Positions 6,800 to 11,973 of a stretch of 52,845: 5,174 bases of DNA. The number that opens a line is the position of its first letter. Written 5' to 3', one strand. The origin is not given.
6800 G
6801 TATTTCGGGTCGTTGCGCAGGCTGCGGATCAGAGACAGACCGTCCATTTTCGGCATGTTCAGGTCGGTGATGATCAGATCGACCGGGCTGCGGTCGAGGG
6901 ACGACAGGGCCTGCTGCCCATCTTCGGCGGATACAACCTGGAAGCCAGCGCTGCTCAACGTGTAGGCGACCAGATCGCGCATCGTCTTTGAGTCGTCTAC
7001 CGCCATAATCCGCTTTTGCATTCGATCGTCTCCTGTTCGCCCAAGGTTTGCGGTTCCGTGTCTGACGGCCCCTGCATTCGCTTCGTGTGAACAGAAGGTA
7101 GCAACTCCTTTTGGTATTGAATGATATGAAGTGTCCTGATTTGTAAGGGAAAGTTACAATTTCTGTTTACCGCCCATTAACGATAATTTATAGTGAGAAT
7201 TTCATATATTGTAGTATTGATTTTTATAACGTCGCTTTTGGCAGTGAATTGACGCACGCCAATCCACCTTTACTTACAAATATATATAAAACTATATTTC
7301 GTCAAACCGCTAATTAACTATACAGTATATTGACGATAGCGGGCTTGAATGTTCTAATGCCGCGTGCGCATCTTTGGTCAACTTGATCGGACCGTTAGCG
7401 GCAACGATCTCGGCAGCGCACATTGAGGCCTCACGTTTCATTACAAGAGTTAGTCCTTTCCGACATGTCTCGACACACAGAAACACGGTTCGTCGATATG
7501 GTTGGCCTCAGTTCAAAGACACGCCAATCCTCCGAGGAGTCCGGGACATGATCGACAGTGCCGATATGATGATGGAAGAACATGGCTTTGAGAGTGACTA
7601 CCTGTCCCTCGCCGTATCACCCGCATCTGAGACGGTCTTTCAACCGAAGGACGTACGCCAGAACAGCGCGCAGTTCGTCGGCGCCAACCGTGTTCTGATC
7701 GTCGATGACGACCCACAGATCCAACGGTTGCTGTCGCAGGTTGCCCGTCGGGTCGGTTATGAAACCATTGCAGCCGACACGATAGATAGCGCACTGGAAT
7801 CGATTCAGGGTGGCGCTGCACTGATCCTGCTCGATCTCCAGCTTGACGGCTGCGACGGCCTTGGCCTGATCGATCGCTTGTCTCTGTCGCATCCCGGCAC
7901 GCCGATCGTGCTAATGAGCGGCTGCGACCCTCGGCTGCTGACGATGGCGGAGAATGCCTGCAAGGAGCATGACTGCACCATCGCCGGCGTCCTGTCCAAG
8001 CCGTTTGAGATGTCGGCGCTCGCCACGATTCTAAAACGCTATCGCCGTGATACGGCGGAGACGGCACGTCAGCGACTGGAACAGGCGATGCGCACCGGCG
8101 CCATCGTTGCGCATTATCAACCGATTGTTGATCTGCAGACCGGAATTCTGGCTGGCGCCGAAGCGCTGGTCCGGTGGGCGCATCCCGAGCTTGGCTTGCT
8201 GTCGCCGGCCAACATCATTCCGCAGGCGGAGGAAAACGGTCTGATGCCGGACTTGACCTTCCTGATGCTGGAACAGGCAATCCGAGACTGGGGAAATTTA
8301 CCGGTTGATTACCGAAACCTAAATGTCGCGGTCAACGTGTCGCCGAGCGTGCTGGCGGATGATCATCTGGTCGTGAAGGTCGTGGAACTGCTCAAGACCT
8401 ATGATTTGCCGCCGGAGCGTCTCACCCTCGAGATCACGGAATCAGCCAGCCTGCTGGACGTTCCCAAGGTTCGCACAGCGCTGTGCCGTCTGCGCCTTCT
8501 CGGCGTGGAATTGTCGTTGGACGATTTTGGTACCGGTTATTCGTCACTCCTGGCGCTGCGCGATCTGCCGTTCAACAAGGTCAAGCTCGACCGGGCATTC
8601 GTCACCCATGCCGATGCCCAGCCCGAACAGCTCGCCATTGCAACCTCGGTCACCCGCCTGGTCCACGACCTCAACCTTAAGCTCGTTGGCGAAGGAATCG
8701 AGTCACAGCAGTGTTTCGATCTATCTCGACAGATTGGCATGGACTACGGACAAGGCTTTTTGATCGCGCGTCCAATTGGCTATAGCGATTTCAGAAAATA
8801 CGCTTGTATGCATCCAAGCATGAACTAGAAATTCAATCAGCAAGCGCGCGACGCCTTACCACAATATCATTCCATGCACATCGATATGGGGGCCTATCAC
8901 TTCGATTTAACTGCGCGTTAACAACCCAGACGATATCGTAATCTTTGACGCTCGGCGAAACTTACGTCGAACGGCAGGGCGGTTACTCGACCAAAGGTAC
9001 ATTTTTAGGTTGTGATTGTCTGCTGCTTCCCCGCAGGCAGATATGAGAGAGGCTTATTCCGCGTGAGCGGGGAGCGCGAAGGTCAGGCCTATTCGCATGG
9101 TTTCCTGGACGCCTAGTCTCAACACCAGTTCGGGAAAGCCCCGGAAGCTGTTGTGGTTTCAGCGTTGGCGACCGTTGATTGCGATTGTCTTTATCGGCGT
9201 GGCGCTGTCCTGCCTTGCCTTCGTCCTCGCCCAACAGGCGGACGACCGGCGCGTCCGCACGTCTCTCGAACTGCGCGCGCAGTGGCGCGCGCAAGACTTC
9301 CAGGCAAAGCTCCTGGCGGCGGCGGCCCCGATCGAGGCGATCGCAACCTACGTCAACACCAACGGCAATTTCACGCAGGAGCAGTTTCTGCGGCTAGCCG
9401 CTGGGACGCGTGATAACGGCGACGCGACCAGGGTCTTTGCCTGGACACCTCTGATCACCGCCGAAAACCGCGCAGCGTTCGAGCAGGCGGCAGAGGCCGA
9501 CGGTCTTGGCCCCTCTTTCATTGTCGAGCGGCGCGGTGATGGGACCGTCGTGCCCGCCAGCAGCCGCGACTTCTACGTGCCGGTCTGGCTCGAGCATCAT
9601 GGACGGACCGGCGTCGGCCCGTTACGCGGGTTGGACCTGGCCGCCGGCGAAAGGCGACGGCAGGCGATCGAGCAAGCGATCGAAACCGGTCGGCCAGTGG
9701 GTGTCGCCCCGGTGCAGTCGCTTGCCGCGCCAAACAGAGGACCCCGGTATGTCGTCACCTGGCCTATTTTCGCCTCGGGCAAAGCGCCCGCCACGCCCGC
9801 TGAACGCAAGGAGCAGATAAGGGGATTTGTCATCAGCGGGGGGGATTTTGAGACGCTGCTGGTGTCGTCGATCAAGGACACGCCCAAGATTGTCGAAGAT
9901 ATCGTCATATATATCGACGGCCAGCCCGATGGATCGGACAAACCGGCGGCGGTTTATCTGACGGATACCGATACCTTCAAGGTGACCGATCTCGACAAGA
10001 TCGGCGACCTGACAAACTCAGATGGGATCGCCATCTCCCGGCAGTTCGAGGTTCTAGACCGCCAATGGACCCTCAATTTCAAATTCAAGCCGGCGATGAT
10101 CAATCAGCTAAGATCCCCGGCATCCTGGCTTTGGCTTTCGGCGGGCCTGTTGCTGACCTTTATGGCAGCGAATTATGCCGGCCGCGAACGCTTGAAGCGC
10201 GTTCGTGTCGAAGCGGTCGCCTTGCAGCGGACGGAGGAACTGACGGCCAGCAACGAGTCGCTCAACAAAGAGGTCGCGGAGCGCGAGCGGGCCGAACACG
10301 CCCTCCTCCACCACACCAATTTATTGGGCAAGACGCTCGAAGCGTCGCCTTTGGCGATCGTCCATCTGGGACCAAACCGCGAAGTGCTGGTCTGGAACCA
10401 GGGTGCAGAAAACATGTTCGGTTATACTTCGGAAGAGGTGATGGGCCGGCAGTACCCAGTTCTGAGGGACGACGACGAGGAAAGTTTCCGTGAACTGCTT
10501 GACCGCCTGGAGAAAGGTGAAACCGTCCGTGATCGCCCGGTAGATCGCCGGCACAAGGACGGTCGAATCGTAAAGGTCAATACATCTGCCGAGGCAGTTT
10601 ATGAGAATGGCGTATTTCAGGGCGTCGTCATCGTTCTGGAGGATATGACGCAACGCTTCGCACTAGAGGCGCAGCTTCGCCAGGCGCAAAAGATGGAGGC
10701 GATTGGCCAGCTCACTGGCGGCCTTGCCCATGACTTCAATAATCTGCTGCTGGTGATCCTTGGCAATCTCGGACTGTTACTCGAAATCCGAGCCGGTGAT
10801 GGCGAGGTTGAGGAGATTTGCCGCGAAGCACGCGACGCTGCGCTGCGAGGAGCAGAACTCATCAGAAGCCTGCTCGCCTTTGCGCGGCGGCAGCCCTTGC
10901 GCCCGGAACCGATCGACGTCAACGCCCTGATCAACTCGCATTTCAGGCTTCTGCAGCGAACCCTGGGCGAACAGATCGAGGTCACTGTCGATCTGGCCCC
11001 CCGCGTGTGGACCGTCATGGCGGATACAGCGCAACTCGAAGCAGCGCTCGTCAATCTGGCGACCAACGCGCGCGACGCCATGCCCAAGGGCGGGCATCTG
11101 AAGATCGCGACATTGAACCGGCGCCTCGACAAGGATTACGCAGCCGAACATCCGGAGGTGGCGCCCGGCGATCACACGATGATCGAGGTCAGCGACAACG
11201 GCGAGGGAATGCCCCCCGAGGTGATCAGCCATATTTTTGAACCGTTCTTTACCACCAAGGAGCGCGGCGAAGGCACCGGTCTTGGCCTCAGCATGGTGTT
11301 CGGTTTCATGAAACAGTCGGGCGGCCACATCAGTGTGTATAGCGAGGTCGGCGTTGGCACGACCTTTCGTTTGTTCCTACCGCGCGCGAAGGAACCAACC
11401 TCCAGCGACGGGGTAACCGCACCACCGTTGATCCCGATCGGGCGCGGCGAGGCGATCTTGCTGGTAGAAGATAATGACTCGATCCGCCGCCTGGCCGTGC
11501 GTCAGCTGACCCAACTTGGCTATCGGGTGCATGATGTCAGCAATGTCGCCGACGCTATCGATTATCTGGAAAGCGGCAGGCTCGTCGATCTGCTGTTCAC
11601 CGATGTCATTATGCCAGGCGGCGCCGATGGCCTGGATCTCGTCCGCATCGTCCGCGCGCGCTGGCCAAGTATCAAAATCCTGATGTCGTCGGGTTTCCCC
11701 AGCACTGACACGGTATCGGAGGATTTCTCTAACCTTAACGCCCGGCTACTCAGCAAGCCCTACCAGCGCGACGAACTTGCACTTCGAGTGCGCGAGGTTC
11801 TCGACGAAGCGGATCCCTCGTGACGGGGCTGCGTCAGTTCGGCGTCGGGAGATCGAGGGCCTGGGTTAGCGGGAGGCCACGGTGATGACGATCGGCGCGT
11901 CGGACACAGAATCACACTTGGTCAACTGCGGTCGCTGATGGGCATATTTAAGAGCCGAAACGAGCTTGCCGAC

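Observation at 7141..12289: Two near-identical palindromes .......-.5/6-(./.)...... upstream of the cheY2-cheD2 operon and in the pilus control region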

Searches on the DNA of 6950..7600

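Call 73: search_rna_families(source=window, start=6950, end=7600, threshold=evalue, max_evalue=1)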
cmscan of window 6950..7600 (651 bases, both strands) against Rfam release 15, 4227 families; matches with E-value up to 1: 0.
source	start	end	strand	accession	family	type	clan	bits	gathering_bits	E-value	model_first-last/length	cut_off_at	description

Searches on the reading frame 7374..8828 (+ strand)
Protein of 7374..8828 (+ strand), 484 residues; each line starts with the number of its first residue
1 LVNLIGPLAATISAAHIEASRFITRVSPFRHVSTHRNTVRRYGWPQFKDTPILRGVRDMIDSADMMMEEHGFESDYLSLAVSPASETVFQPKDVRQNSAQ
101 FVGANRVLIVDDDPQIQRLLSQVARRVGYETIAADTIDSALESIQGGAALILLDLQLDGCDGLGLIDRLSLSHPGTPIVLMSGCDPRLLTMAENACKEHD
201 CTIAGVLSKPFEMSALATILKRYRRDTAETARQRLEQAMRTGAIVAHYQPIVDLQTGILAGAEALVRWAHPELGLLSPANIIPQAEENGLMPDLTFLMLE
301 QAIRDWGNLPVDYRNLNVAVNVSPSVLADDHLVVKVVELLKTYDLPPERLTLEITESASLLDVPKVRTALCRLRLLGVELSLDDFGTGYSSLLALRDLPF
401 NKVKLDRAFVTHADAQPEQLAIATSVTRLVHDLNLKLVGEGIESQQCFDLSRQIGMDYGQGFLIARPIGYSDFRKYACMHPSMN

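Call 10: search_protein_families(library=pfam, proteins=[window:7374-8828:+])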
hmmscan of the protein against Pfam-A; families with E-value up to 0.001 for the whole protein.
window:7374-8828:+ (484 aa): 2 families
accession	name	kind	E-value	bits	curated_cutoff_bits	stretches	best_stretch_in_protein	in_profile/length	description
PF00563.25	EAL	-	2.5e-64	217.3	31.3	1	233-467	2-236/236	EAL domain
PF00072.30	Response_reg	-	2.4e-15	57.1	30.2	1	107-220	1-110/111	Response regulator receiver domain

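Call 28: search_protein_families(library=ncbifam, proteins=[window:7548-8828:+], max_evalue=0.01)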
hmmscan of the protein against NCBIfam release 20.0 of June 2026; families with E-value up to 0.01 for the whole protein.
window:7548-8828:+ (426 aa): 78 families (the best 25 are shown)
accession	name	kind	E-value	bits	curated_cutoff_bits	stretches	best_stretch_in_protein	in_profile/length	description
NF052596.1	RR_EAL_PvrR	equivalog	4.4e-69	233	580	1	47-418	4-388/398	response regulator cyclic di-GMP phosphodiesterase PvrR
NF045675.1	PhdiestaseDibA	equivalog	7.8e-62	209.5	980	1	175-411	380-617/623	phosphodiesterase DibA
NF052458.1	PhdiestGepA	equivalog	2.2e-56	191.6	1200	1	174-415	593-837/840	phosphodiesterase GepA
NF007474.0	PRK10060.1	equivalog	1.1e-50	172.6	782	1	177-418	413-653/663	cyclic di-GMP phosphodiesterase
NF053781.1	cdiGMPphdstlr2612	equivalog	5.5e-49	166.8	1600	1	176-415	1019-1261/1268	Tlr1612 family c-di-GMP phosphodiesterase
NF008467.0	PRK11359.1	equivalog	2.4e-46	158.1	857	1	177-414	549-787/800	oxygen-sensing cyclic-di-GMP phosphodiesterase DosP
NF008807.1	PRK11829.1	equivalog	1.4e-43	149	733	1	172-416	415-659/670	biofilm formation regulator HmsP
NF007839.0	PRK10551.1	equivalog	1.1e-37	129.8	461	1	155-419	246-510/518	cyclic di-GMP phosphodiesterase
NF052265.1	EAL_dom_RimA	equivalog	8.7e-23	80.8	430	1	189-410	20-234/248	S6 modification regulatory phosphodiesterase RimA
NF007298.0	PRK09776.1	equivalog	1.7e-22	79.2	1135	1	204-410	892-1097/1111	diguanylate cyclase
NF045673.1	c-di-GMPRcptLapD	equivalog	1.4e-20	73.2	1020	1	162-409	402-644/647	cyclic di-GMP receptor LapD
NF051476.1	CDiGphdiTpdA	equivalog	8e-16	57.9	1000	1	259-405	423-566/570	cyclic di-GMP phosphodiesterase TpdA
TIGR01818.1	ntrC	equivalog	1.9e-12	46.7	558.6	1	49-182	1-130/463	nitrogen regulation protein NR(I)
NF008281.1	PRK11059.1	equivalog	1.9e-12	46.3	663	1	174-409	398-629/633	RNase E specificity factor CsrD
NF051870.1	NAssimRespRegNtrX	equivalog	5.2e-11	42.1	600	1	47-177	2-126/452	nitrogen assimilation response regulator NtrX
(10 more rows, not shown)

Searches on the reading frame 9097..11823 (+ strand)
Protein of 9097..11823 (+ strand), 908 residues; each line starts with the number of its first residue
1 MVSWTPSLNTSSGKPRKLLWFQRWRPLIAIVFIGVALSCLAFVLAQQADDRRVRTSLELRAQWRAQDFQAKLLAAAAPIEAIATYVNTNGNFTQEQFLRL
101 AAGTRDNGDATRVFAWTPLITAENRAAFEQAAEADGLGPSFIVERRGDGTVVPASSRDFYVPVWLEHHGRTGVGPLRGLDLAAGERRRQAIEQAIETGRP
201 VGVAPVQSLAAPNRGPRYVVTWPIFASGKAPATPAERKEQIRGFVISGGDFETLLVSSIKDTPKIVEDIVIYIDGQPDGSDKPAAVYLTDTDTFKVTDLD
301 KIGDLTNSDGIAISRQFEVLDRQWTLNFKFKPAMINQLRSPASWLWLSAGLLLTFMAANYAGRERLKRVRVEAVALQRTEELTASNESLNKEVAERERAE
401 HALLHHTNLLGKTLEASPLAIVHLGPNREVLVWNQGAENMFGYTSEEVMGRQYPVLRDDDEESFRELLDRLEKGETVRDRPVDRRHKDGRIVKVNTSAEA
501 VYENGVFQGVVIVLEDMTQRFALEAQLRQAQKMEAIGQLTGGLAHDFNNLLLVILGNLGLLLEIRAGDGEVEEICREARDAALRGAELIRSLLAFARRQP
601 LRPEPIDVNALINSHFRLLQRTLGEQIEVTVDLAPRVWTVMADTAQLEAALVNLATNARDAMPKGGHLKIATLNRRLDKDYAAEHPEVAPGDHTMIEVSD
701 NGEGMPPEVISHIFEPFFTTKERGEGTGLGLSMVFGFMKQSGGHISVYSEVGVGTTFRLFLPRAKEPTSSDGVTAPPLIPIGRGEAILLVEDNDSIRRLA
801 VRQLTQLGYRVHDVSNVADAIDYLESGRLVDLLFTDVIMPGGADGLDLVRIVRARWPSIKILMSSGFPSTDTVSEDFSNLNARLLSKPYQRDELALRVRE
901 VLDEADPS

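Call 10: search_protein_families(library=pfam, proteins=[window:9097-11823:+])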
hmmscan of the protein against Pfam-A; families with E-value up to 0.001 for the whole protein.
window:9097-11823:+ (908 aa): 10 families
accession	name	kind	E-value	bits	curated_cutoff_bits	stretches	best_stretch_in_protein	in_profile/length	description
PF02518.31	HATPase_c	-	1.2e-23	84.1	26.4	1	643-764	2-110/111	Histidine kinase-, DNA gyrase B-, and HSP90-like ATPase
PF03924.19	CHASE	-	2.9e-23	83.1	25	1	91-262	2-165/189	CHASE domain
PF00072.30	Response_reg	-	6.1e-17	62.2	30.2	1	787-898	1-110/111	Response regulator receiver domain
PF13426.13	PAS_9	-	6.7e-12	46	27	1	426-519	9-103/103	PAS domain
PF00989.32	PAS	-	6e-10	39.6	22.6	1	414-517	7-113/113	PAS fold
PF08448.16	PAS_4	-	3.6e-09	37.3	23.1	1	414-520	1-108/110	PAS fold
PF08447.18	PAS_3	-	4.3e-08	33.7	25.6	1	431-510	2-85/89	PAS fold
PF00512.31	HisKA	-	4.7e-06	27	26.9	1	537-599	3-64/66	His Kinase A (phospho-acceptor) domain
PF13596.12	PAS_10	-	0.00013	23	22.1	1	414-518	5-106/106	PAS domain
PF13188.13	PAS_8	-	0.00027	21.2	21.8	0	414-467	7-61/65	PAS domain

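Call 14: find_related_loci(query=window:9097-11823:+, collection=genome_contigs, flank=10000)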
Query window:9097-11823:+ (908 aa) in genome_contigs; peptide patterns used: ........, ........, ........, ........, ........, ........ (x = any residue, [..] = any of these).
600 stretches matched a pattern (row limit reached: there are more); 595 encode a relative of the query (tblastn E <= 1e-3); the best 80 are kept; 80 distinct loci.
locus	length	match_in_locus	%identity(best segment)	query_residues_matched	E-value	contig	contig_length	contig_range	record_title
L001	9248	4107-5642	51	389-903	7e-147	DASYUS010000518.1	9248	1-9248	MAG TPA_asm: Stellaceae bacterium isolate SMAG_U4601 k141_2434089, whole genome shotgun sequence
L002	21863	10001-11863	51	420-904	1e-135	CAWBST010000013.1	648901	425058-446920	MAG: uncultured Alphaproteobacteria bacterium isolate MFD00822.bin.1.197 genome assembly, contig: contig_33939, whole ge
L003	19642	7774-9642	50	419-904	3e-135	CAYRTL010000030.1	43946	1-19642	MAG TPA_asm: uncultured Acetobacteraceae bacterium isolate SRP272529_co1_156 genome assembly, contig: NODE_1106_length_4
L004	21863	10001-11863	47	389-904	2e-132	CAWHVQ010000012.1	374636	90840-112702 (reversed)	MAG: uncultured Alphaproteobacteria bacterium isolate MFD04463.bin.2.77 genome assembly, contig: contig_46976, whole gen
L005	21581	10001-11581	47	389-905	8e-131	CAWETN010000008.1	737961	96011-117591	MAG: uncultured Alphaproteobacteria bacterium isolate MFD05841.bin.2.38 genome assembly, contig: contig_15245, whole gen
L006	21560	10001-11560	46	392-905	4e-121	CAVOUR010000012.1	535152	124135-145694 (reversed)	MAG: uncultured Alphaproteobacteria bacterium isolate MFD10064.bin.1.12 genome assembly, contig: contig_7318, whole geno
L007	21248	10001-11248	53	488-903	3e-120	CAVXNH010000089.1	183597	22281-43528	MAG: uncultured Alphaproteobacteria bacterium isolate MFD04780.bin.2.135 genome assembly, contig: contig_38306, whole ge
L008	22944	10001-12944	52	523-907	5e-117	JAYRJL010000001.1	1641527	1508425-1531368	MAG: Alphaproteobacteria bacterium isolate SZ_szas3bin.18 NODE_2_length_1641527_cov_3.96751, whole genome shotgun sequen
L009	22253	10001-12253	44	392-902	6e-112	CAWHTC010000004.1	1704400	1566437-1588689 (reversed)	MAG: uncultured Alphaproteobacteria bacterium isolate MFD09212.bin.1.104 genome assembly, contig: contig_467, whole geno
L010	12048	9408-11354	44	392-903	1e-109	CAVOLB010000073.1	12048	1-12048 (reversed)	MAG: uncultured Alphaproteobacteria bacterium isolate MFD10097.bin.1.22 genome assembly, contig: contig_20708, whole gen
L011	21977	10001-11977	42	389-902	1e-107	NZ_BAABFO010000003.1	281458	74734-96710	Pigmentiphaga soli strain JCM 17666 sequence03, whole genome shotgun sequence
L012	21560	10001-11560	44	390-903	2e-106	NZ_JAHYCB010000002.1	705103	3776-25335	Rhizobium populisoli strain XQZ8 seq2, whole genome shotgun sequence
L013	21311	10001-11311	44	489-904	1e-104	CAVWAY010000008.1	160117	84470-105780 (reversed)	MAG: uncultured Alphaproteobacteria bacterium isolate MFD09730.bin.2.68 genome assembly, contig: contig_23061, whole gen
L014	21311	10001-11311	44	489-904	5e-106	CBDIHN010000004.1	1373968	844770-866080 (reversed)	MAG: Aestuariivirga sp. isolate 31e02b4e-d8ef-4c57-bb65-e1a371f70472 genome assembly, contig: contig_4, whole genome sho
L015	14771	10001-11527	41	405-902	6e-104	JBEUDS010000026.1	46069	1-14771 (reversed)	Sphingosinicellaceae bacterium M-36 strain M36 Scaffold26, whole genome shotgun sequence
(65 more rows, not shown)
